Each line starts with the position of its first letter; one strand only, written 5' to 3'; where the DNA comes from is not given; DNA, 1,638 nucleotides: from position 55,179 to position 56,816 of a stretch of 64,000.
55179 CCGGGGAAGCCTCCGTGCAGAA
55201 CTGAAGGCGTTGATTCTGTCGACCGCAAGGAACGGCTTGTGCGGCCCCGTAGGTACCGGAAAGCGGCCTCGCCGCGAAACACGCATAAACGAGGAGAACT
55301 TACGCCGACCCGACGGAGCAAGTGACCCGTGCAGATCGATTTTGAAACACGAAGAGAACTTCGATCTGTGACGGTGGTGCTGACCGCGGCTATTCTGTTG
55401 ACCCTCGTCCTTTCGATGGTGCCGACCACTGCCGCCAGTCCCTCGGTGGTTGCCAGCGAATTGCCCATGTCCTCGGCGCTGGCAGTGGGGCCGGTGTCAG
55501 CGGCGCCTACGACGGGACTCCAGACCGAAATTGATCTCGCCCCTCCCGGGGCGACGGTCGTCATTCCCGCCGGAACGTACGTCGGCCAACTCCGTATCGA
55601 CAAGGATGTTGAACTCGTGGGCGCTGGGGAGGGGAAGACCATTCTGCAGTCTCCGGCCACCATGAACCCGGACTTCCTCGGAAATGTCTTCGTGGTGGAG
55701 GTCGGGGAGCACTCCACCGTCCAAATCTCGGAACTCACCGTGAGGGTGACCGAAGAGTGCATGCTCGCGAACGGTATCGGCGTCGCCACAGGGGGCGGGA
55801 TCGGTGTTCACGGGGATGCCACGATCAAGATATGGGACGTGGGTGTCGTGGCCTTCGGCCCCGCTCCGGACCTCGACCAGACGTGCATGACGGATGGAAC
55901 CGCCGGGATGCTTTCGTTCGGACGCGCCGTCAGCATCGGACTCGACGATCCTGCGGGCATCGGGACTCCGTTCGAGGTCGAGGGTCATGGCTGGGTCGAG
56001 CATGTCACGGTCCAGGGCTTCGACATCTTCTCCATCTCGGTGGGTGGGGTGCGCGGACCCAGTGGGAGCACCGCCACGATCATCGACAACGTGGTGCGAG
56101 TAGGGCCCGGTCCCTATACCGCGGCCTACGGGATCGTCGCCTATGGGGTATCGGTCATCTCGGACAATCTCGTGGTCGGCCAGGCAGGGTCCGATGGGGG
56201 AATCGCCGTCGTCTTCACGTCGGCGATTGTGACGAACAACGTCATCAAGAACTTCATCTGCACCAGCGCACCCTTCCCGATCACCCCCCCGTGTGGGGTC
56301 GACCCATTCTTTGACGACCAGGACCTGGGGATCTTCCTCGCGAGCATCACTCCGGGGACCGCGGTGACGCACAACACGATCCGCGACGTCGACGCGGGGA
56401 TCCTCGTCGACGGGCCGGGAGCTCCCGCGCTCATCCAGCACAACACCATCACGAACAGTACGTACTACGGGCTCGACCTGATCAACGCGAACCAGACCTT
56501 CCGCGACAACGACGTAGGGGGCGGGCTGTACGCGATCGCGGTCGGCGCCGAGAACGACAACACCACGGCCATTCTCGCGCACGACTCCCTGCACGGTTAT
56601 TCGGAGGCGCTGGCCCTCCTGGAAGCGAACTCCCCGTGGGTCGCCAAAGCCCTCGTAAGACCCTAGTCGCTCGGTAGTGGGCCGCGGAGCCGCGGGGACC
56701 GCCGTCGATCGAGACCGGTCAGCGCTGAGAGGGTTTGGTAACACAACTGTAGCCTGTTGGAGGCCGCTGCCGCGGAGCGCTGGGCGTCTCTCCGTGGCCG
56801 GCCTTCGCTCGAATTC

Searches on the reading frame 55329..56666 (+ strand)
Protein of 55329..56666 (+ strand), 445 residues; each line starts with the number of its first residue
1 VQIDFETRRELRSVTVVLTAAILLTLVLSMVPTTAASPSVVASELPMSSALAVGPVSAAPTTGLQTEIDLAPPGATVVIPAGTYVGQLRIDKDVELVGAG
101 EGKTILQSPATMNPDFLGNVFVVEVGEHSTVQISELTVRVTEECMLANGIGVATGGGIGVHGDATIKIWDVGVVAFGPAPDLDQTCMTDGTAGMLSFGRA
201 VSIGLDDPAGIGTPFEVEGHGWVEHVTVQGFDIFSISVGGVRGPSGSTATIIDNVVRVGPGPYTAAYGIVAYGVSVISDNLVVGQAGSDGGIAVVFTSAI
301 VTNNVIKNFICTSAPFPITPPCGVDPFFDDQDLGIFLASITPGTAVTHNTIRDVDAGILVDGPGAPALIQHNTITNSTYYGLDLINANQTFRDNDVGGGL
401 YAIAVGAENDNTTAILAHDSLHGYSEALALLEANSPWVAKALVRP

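Call 7: search_protein_families(library=pfam, proteins=[window:55329-56666:+], max_evalue=1)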
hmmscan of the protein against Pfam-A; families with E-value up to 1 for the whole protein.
window:55329-56666:+ (445 aa): 3 families
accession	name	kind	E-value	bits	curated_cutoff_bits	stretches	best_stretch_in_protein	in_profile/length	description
PF13229.12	Beta_helix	-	1.4e-07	31.7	25.9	2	344-411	11-80/158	Right handed beta helix region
PF05048.19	NosD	-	2.7e-05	24.2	23.6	1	334-412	62-140/212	Periplasmic copper-binding protein (NosD)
PF12708.12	Pect-lyase_RHGA_epim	-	0.00046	20.5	27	1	72-112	32-74/213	Rhamnogalacturonase A/epimerase, pectate lyase-like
